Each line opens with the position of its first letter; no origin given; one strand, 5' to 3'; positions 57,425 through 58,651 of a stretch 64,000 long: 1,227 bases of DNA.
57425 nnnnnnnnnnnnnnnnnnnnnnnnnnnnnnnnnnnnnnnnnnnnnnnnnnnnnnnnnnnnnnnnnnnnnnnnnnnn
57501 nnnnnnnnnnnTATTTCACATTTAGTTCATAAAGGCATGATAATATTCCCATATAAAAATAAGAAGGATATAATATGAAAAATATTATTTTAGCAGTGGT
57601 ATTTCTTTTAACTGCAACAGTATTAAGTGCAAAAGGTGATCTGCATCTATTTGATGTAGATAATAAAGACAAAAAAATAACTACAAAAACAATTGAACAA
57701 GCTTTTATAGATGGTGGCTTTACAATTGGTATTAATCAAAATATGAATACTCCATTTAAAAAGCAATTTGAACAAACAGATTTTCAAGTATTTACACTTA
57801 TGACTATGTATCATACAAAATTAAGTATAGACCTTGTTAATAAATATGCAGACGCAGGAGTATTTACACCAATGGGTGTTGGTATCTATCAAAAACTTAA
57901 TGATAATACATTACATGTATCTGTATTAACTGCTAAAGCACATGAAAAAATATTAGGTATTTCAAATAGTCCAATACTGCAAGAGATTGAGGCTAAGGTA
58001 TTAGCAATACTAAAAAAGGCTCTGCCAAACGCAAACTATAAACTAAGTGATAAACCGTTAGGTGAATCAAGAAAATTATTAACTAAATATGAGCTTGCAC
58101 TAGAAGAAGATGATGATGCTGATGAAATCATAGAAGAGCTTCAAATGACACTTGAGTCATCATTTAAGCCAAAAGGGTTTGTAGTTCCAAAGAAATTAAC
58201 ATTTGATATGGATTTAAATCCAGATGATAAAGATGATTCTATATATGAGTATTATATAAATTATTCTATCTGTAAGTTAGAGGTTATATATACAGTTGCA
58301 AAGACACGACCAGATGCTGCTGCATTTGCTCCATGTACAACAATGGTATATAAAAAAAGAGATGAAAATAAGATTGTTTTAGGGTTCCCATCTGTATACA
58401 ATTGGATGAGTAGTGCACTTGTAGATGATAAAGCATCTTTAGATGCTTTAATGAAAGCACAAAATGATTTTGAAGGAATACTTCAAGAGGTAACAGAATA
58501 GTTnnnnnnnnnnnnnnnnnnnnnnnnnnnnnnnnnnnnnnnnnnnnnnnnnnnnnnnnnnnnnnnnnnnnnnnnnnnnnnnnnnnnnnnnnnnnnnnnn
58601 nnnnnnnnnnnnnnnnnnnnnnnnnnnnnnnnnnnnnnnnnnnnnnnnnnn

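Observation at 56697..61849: Eight-gene, apparently all-exported thiol-redox / sulfur-transfer cluster directly downstream of soxXYZAB and a porin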

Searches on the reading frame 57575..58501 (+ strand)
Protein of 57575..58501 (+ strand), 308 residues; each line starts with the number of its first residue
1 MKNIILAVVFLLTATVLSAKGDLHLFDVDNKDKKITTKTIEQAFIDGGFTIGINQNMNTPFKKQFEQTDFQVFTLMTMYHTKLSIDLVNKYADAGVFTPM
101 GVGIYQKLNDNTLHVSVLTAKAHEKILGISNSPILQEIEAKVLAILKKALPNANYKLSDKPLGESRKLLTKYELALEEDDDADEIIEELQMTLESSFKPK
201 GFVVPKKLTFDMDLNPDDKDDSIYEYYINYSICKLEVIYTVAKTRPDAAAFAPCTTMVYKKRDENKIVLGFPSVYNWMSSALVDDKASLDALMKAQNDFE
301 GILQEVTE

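Call 3: search_protein_families(library=pfam, proteins=[window:57575-58501:+], max_evalue=0.01)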
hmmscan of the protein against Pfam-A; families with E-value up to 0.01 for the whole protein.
window:57575-58501:+ (308 aa): 1 family
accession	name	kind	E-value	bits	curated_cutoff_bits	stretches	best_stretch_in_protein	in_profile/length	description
PF03625.19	DUF302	-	4.3e-05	23.8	23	0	227-271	18-60/63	Domain of unknown function DUF302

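Call 4: search_protein_families(library=ncbifam, proteins=[window:57575-58501:+], max_evalue=0.01)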
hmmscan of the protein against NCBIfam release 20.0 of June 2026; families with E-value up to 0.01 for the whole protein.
window:57575-58501:+ (308 aa): 1 family
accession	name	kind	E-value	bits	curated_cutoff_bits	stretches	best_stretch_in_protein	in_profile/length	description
NF007915.0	PRK10629.1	equivalog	0.0096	15.6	89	0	91-153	42-100/127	EnvZ/OmpR regulon moderator MzrA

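Call 11: find_encoding_contigs(protein=window:57575-58501:+, flank=10000, max_places=6)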
Protein window:57575-58501:+ (308 aa): 4 contigs read that carry it; 3 places shown.
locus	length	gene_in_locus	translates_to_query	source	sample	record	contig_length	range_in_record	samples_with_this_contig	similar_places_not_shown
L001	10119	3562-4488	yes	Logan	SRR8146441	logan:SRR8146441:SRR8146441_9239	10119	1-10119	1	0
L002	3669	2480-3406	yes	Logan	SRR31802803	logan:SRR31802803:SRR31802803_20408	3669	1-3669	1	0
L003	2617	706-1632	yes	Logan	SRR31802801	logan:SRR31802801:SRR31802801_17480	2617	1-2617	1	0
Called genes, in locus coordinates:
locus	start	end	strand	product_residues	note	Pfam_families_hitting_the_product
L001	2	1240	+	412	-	?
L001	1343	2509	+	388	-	PF07396:Porin_O_P (weak)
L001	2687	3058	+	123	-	PF03190:Thioredox_DsbH, PF00085:Thioredoxin (weak), PF13899:Thioredoxin_7, PF13098:Thioredoxin_2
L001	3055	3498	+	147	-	PF02635:DsrE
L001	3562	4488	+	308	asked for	PF03625:DUF302 (weak)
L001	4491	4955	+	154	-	PF02635:DsrE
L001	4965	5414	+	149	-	PF00581:Rhodanese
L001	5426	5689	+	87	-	-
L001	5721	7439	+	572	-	PF11412:DsbD_N, PF02683:DsbD_TM, PF13386:DsbD_2, PF00085:Thioredoxin, PF13098:Thioredoxin_2, PF13899:Thioredoxin_7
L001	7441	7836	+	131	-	PF03190:Thioredox_DsbH (weak), PF13098:Thioredoxin_2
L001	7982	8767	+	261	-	PF27310:HrcA_C_epsilon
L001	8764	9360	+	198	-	PF01025:GrpE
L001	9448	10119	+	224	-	?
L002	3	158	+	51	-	?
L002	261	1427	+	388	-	PF07396:Porin_O_P (weak)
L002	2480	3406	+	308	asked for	PF03625:DUF302 (weak)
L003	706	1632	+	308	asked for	PF03625:DUF302 (weak)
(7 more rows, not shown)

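Call 12: find_homologous_proteins(query=window:57575-58498:+, max_evalue=0.001)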
Query window:57575-58498:+ (308 aa): 1037 proteins with E <= 0.001 among 2694 candidates; the best 120 are listed.
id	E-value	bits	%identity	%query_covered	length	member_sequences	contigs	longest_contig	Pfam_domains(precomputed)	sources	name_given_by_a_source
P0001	7.7e-198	673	100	100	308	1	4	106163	PF03625.21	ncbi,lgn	-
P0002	6.0e-179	611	89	100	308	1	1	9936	PF03625.21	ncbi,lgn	-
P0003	1.7e-174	597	88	100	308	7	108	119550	PF03625.21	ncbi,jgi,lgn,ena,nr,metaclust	ncbi:MAG: DUF302 domain-containing protein [Campylobacteraceae bacterium]|jgi:uncharacterized protei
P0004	2.3e-165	567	82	100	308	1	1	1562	PF03625.21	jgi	-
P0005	3.9e-126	438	63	100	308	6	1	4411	PF03625.21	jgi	jgi:uncharacterized protein (DUF302 family)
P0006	1.4e-123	430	62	100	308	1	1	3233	PF03625.21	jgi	jgi:uncharacterized protein (DUF302 family)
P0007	6.0e-116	405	61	100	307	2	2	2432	PF03625.21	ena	-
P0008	1.4e-115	403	60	100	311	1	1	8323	PF03625.21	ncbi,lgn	-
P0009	6.7e-114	398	60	100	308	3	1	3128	PF03625.21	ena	-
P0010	3.8e-113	395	83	69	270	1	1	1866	PF03625.21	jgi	jgi:uncharacterized protein (DUF302 family)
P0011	1.2e-112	394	60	100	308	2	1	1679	PF03625.21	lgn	-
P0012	1.2e-112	394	57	100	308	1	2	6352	PF03625.21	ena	-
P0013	3.1e-112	392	58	100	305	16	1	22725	PF03625.21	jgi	jgi:uncharacterized protein (DUF302 family)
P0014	3.4e-112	392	59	100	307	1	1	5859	PF03625.21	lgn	-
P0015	5.6e-112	392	60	100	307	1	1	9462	PF03625.21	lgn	-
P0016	9.7e-112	391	60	100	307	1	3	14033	PF03625.21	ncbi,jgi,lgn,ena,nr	ncbi:MAG: DUF302 domain-containing protein [Helicobacteraceae bacterium CG2_30_36_10]|nr:MAG: DUF302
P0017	1.6e-111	390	60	100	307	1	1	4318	PF03625.21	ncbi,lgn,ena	-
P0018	2.5e-111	389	59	100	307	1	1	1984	PF03625.21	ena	-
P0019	1.3e-110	387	58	100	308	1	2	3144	PF03625.21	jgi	-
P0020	1.8e-110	387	58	100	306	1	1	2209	PF03625.21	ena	-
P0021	2.0e-110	387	59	100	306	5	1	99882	PF03625.21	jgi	-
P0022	5.5e-110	385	60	100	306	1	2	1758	PF03625.21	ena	-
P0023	8.2e-110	384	58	100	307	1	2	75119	PF03625.21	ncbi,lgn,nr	ncbi:DUF302 domain-containing protein [bacterium]|nr:DUF302 domain-containing protein [bacterium] MB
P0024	1.2e-109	384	57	100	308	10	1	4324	PF03625.21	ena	-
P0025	2.6e-109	383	59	100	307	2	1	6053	PF03625.21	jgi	-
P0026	2.6e-109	383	58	100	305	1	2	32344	PF03625.21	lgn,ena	-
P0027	4.1e-109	382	59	100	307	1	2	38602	PF03625.21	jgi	jgi:uncharacterized protein (DUF302 family)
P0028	6.7e-109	381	58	100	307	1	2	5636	PF03625.21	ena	-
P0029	8.2e-109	381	59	100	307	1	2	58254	PF03625.21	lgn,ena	-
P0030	9.0e-109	381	58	100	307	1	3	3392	PF03625.21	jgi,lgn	jgi:uncharacterized protein (DUF302 family)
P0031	1.4e-108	380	59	100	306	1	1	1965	PF03625.21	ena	-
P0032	1.5e-108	380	58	100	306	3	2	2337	PF03625.21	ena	-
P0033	2.4e-108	380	57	100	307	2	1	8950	PF03625.21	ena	-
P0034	2.5e-108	380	58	100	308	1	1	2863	PF03625.21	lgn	-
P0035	2.5e-108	380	58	100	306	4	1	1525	PF03625.21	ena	-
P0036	2.8e-108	379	56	100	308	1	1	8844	PF03625.21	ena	-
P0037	3.2e-108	379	58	100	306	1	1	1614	PF03625.21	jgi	jgi:uncharacterized protein (DUF302 family)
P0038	6.2e-108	378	57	100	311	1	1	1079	PF03625.21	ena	-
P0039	7.8e-108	378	59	100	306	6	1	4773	PF03625.21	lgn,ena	-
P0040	9.0e-108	378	58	100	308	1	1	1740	PF03625.21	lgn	-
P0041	1.0e-107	378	57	100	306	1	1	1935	PF03625.21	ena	-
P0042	1.0e-107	378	57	100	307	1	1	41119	PF03625.21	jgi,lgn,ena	-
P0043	1.1e-107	377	57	100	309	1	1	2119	PF03625.21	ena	-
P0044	1.3e-107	377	58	100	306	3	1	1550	PF03625.21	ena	-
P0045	1.4e-107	377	57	100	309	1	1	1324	PF03625.21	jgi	-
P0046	1.4e-107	377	58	100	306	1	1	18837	PF03625.21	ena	-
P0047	1.4e-107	377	57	100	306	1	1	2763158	PF03625.21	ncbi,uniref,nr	ncbi:DUF302 domain-containing protein [Sulfurimonas aquatica]|uniref:DUF302 domain-containing protei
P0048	1.6e-107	377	57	100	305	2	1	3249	PF03625.21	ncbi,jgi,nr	ncbi:MAG: DUF302 domain-containing protein [Sulfurimonadaceae bacterium]|jgi:uncharacterized protein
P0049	1.7e-107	377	58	100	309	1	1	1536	PF03625.21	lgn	-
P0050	2.9e-107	376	57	100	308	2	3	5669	PF03625.21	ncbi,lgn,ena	-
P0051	3.0e-107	376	59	100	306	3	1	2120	PF03625.21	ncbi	-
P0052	3.1e-107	376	58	100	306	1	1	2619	PF03625.21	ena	-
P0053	3.2e-107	376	57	100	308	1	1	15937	PF03625.21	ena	-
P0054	3.3e-107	376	56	100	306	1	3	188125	PF03625.21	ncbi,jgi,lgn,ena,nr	ncbi:MAG: DUF302 domain-containing protein [Helicobacteraceae bacterium]|nr:DUF302 domain-containing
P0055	3.3e-107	376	58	100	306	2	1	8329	PF03625.21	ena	-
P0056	3.4e-107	376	57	100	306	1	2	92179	PF03625.21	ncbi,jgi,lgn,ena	-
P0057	3.8e-107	376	60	100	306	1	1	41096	PF03625.21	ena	-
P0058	4.1e-107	376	58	100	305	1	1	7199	PF03625.21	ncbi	-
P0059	4.2e-107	376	56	100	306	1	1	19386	PF03625.21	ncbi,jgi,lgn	ncbi:MAG: hypothetical protein ACJAWW_001157 [Sulfurimonas sp.]|jgi:uncharacterized protein (DUF302 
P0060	4.2e-107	376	58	100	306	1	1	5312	PF03625.21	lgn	-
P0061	4.7e-107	375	57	100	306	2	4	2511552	PF03625.21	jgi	jgi:uncharacterized protein (DUF302 family)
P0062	7.3e-107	375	57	100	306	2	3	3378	PF03625.21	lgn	-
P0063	7.7e-107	375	57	100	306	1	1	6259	PF03625.21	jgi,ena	-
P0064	8.7e-107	375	57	100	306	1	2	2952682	PF03625.21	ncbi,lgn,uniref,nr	ncbi:protein containing DUF302 [Sulfurimonas gotlandica GD1]|uniref:Protein containing DUF302 n=1 Ta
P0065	1.5e-106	374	57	100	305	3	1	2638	PF03625.21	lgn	-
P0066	1.9e-106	373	57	100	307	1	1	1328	PF03625.21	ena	-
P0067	2.2e-106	373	59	99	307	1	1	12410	PF03625.21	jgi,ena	-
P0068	2.5e-106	373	58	100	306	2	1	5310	PF03625.21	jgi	jgi:uncharacterized protein (DUF302 family)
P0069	2.5e-106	373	56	100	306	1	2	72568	PF03625.21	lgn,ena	-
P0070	2.7e-106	373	57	100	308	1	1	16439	PF03625.21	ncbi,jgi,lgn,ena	-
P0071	3.6e-106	373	56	100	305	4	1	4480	PF03625.21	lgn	-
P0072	3.7e-106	372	58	99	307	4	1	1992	PF03625.21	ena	-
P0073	3.9e-106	372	58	100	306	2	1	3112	PF03625.21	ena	-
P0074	4.3e-106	372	57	100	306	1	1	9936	PF03625.21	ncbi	-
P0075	7.2e-106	372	56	100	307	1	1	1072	PF03625.21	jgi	-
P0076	7.9e-106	371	57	100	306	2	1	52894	PF03625.21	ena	-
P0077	8.6e-106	371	56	100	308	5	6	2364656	PF03625.21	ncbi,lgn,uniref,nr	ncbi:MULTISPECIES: DUF302 domain-containing protein [Sulfurimonas]|uniref:DUF302 domain-containing p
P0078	9.3e-106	371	55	100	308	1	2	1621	PF03625.21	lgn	-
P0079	9.8e-106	371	58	100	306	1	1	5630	PF03625.21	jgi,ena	-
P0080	1.0e-105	371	56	100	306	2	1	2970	PF03625.21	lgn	-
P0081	1.1e-105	371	58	97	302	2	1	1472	PF03625.21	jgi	-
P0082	1.4e-105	371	58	100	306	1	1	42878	PF03625.21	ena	-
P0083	1.5e-105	371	57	100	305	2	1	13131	PF03625.21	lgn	-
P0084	1.7e-105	370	56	97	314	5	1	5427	PF03625.21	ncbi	-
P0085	1.9e-105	370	56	100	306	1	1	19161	PF03625.21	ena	-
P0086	2.0e-105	370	56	100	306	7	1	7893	PF03625.21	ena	-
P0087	2.3e-105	370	57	100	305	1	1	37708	PF03625.21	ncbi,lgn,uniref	ncbi:DUF302 domain-containing protein [Sulfurimonas sp.]|uniref:DUF302 domain-containing protein n=1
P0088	2.4e-105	370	57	100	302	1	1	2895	PF03625.21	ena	-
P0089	2.4e-105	370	57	100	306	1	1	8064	PF03625.21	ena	-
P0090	3.2e-105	369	57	100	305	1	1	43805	PF03625.21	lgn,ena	-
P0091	3.7e-105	369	57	100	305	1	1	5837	PF03625.21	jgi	-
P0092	3.8e-105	369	57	97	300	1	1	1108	PF03625.21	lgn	-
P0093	5.6e-105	369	56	100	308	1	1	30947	PF03625.21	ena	-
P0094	6.3e-105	368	57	100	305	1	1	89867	PF03625.21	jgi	-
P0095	7.6e-105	368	56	100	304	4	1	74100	PF03625.21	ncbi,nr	ncbi:DUF302 domain-containing protein [Sulfurimonas sp. SAG-AH-194-L11]|nr:DUF302 domain-containing 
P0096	1.0e-104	368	56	100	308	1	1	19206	PF03625.21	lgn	-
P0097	1.9e-104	367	57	100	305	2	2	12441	PF03625.21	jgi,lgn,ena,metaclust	metaclust:\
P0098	2.1e-104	367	57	100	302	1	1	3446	PF03625.21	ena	-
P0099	2.1e-104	367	55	100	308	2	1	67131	PF03625.21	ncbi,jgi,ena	-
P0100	2.9e-104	366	56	100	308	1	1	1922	PF03625.21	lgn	-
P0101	3.2e-104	366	55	100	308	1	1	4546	PF03625.21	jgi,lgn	-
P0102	3.2e-104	366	55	100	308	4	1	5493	PF03625.21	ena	-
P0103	3.3e-104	366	57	100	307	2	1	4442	PF03625.21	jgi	-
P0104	3.8e-104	366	56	100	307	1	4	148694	PF03625.21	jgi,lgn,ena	-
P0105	5.1e-104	365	56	100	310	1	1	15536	PF03625.21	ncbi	-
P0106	5.7e-104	365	55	100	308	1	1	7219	PF03625.21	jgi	jgi:uncharacterized protein (DUF302 family)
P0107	5.7e-104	365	57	100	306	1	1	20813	PF03625.21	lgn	-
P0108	6.2e-104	365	56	100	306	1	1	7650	PF03625.21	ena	-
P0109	6.4e-104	365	55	100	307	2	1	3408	PF03625.21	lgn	-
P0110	6.5e-104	365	58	100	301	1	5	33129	PF03625.21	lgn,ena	-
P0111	6.9e-104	365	55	100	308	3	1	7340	PF03625.21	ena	-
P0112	6.9e-104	365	56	100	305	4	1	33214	PF03625.21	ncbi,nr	ncbi:MAG: DUF302 domain-containing protein [Campylobacterota bacterium]|nr:DUF302 domain-containing 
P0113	7.4e-104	365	56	100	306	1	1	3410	PF03625.21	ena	-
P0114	8.4e-104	365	57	100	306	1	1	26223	PF03625.21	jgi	-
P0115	1.2e-103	364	55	100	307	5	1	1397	PF03625.21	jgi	jgi:uncharacterized protein (DUF302 family)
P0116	1.3e-103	364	56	100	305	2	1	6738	PF03625.21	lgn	-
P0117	1.4e-103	364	57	100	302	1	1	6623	PF03625.21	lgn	-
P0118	1.4e-103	364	58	100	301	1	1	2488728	PF03625.21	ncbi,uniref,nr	ncbi:DUF302 domain-containing protein [Candidatus Sulfurimonas marisnigri]|uniref:DUF302 domain-cont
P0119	1.8e-103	364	56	100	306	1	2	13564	PF03625.21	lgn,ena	-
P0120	2.0e-103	364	53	100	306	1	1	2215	PF03625.21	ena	-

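Call 14: find_related_loci(query=A1, collection=genome_contigs, flank=10000)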
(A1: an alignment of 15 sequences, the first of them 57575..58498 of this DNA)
Query A1 (308 aa) in genome_contigs; peptide patterns used: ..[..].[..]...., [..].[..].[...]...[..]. (x = any residue, [..] = any of these).
302 stretches matched a pattern; 118 encode a relative of the query (tblastn E <= 1e-3); the best 80 are kept; 80 distinct loci.
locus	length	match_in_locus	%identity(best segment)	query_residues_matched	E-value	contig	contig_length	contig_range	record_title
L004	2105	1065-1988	88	1-308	0e+0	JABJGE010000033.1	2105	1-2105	MAG: Campylobacteraceae bacterium isolate SI074_bin141 k141_27498, whole genome shotgun sequence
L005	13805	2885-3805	60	1-308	5e-120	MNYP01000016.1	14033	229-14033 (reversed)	MAG: Helicobacteraceae bacterium CG2_30_36_10 cg2_3.0_scaffold_3998_c, whole genome shotgun sequence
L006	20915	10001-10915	58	1-308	4e-119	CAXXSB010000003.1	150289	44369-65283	MAG: Sulfurimonadaceae bacterium isolate 9b364b69-d344-45b3-aabe-164544d75914 genome assembly, contig: contig_3, whole g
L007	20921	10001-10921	58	1-308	2e-117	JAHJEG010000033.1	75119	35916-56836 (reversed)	MAG: bacterium isolate Modern_marine_glass_biofilm.mb.119 Modern_marine_gla.mb.119_k141_646425, whole genome shotgun seq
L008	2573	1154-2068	57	1-308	2e-122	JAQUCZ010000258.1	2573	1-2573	MAG: Sulfurimonadaceae bacterium isolate STCSWMC_142 NODE_185344_length_2573_cov_2.422322_ST_CSWMC, whole genome shotgun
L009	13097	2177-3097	59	1-308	2e-116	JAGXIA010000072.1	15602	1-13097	MAG: Helicobacteraceae bacterium isolate LH_M75 k141_467087, whole genome shotgun sequence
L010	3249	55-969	57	1-308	5e-119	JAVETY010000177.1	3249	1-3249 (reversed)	MAG: Sulfurimonadaceae bacterium isolate BF2_26 NODE_24945_length_3249_cov_3.096190_Biofilm2, whole genome shotgun seque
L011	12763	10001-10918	56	1-308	3e-115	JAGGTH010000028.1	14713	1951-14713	MAG: Helicobacteraceae bacterium isolate AUK043 PB_MANV_043_c_000000000157, whole genome shotgun sequence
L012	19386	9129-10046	56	1-308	5e-115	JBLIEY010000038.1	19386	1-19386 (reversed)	MAG: Sulfurimonas sp. isolate 3300053697_25 Ga0535652_0003465, whole genome shotgun sequence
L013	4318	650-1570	60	1-308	5e-115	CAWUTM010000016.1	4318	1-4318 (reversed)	MAG: uncultured Sulfurimonas sp. isolate HER19_SLT_250_bin_107_1 genome assembly, contig: HER19_SLT_250_bin_107-read_99,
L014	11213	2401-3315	57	1-308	3e-114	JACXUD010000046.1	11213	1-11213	MAG: Epsilonproteobacteria bacterium isolate DE12.003 scaffold_422, whole genome shotgun sequence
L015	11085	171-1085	57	1-308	5e-113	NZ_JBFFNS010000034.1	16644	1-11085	MAG: Sulfurimonas sp. isolate Mix_mud18.2022.04.8 k141_632147_length_16644_cov_76.1380, whole genome shotgun sequence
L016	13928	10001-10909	57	6-308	5e-113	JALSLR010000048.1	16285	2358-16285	MAG: Sulfurimonas sp. isolate 355-202_metabat2_scaf2bin.043 355-202_scaffold_2490_c1, whole genome shotgun sequence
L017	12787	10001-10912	56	1-308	4e-112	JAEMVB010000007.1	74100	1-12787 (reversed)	Sulfurimonas sp. SAG-AH-194-L11 strain SAG AH-194-L11 AH-194-L11_NODE_7, whole genome shotgun sequence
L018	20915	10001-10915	56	1-308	1e-111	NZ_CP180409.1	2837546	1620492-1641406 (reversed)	Sulfurimonas sp. CS5 chromosome, complete genome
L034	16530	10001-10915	54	1-308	2e-104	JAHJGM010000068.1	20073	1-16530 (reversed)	MAG: bacterium isolate Modern_marine_glass_biofilm.mb.71 Modern_marine_glas.mb.71_k141_1165456, whole genome shotgun seq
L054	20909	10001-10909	48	1-308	4e-95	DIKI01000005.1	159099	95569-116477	MAG TPA_asm: Sulfurovum sp. UBA5622 UBA5622_contig_21053, whole genome shotgun sequence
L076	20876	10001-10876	49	18-308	1e-85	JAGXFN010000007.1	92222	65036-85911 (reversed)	MAG: Arcobacter sp. isolate LH_M16 k141_647338, whole genome shotgun sequence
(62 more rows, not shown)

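Call 23: search_solved_structures(query=window:57575-58498:+, max_evalue=1, show_alignments=2)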
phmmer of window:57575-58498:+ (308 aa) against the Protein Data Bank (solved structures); distinct sequences matched with E-value up to 1: 1.
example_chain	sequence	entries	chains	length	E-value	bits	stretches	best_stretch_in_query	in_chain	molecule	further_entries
1xg8_A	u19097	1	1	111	0.24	13.8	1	130-213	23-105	hypothetical protein SA0798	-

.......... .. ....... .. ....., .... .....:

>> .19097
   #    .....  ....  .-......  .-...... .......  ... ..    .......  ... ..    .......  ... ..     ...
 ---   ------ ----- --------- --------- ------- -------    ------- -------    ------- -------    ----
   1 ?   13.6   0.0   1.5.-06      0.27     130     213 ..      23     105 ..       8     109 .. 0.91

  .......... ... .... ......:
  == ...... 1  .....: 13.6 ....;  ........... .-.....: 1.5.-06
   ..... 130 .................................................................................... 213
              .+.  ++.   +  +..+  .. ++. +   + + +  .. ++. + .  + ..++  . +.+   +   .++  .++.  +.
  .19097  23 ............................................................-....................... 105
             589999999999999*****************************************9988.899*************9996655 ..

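Call 36: predict_structure(alignment_id=A1)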
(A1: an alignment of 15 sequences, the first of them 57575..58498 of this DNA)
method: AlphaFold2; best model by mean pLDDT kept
length: 308 residues; sequences in the alignment: 15
mean_pLDDT: 83.5   pTM: 0.82
mean pLDDT of the five models: 83.5, 80.1, 79.8, 77.5, 73.0
residues with pLDDT >= 90: 103; 70-90: 164; 50-70: 31; < 50: 10
segments of 3 or more residues with pLDDT < 50: 10-18
pLDDT, mean of each block of 10 residues (from residue 1): 55 49 93 93 94 87 90 91 87 83 93 94 87 94 96 90 78 88 85 85 70 54 81 84 84 79 90 76 80 89 88
secondary structure, 60 per line:
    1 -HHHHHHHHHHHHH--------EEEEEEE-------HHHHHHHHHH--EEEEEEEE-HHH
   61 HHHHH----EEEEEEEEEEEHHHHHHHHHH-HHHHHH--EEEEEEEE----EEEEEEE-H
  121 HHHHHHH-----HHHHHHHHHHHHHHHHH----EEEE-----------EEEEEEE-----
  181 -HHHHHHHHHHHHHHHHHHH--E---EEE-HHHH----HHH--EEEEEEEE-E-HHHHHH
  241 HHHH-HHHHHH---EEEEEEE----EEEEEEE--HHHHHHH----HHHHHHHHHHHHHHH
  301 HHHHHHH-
elements in order: H2-14 E23-29 H37-46 E49-56 H58-65 E70-80 H81-90 H92-97 E100-107 E112-118 H120-127 H133-149 E154-157 E169-175 H182-200 E207-209 H211-214 E224-231 H235-244 H246-251 E255-261 E266-272 H275-281 H286-307

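Call 41: fold_search(model_id=the predicted structure, library=pdb)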
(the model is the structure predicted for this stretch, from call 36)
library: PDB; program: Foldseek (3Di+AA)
matches with E <= 10: 759; with E <= 0.001: 5
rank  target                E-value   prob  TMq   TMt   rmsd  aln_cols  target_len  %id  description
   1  1q9u_A                3.2e-06  1.00  0.35  0.77   3.5       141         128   18  Crystal structure of uncharacterized conserved protein DUF302 from Bacillus stearothermophilus (released 2004-03-02)
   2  7tj1_C                6.2e-05  1.00  0.37  0.78   3.4       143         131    9  Crystal Structure of the Putative Fluoride Ion Transporter CrcB Bab1_1389 from Brucella abortus (released 2022-01-26)
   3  7tj1_D                1.3e-04  1.00  0.36  0.77   3.4       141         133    9  Crystal Structure of the Putative Fluoride Ion Transporter CrcB Bab1_1389 from Brucella abortus (released 2022-01-26)
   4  7tj1_A                2.7e-04  1.00  0.36  0.78   3.4       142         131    9  Crystal Structure of the Putative Fluoride Ion Transporter CrcB Bab1_1389 from Brucella abortus (released 2022-01-26)
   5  1j3m_A                5.4e-04  1.00  0.31  0.66   4.8       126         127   13  Crystal structure of the conserved hypothetical protein TT1751 from Thermus thermophilus HB8 (released 2004-05-18)
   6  7wlv_C                3.3e-03  0.33  0.18  0.07  22.6       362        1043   11  Crystal Structure of the Multidrug effulx transporter BpeF from Burkholderia pseudomallei. (released 2023-07-19)
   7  1p8k_Z                9.4e-03  0.08  0.11  0.12  20.3       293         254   12  The structure and DNA recognition of a bifunctional homing endonuclease and group I intron splicing factor (released 2004-01-20)
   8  7wlv_E                1.1e-02  0.25  0.19  0.08  20.9       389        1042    9  Crystal Structure of the Multidrug effulx transporter BpeF from Burkholderia pseudomallei. (released 2023-07-19)
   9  6mx1_B                1.9e-02  0.72  0.19  0.32  11.0       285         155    4  The crystal structure of the regulatory domain of aspartokinase in the bifunctional aspartokinase/homoserine dehydroge (released 2018-11-07)
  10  5jjb                  2.1e-02  0.44  0.17  0.14  16.6       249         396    8  Crystal structure of Mycobacterium avium SerB2 mutant D343G (released 2016-05-18)
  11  6baj_A                2.8e-02  0.14  0.18  0.08  22.1       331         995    8  Cryo-EM structure of lipid bilayer in the native cell membrane nanoparticles of AcrB (released 2018-12-19)
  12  4k0e_C                3.2e-02  0.10  0.17  0.07  23.4       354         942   10  X-ray crystal structure of a heavy metal efflux pump, crystal form II (released 2013-10-16)
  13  5i2c_C                3.4e-02  0.07  0.15  0.15  18.1       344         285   10  Arginine-bound CASTOR1 from Homo sapiens (released 2016-08-10)
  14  5jlp                  3.6e-02  0.30  0.17  0.14  17.2       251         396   10  Crystal structure of Mycobacterium avium SerB2 in complex with serine at ACT domain (released 2017-05-03)
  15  6bda_A                3.6e-02  0.04  0.10  0.10  21.2       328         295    8  Wild-type I-OnuI bound to A3G substrate (post-cleavage complex) (released 2018-10-24)
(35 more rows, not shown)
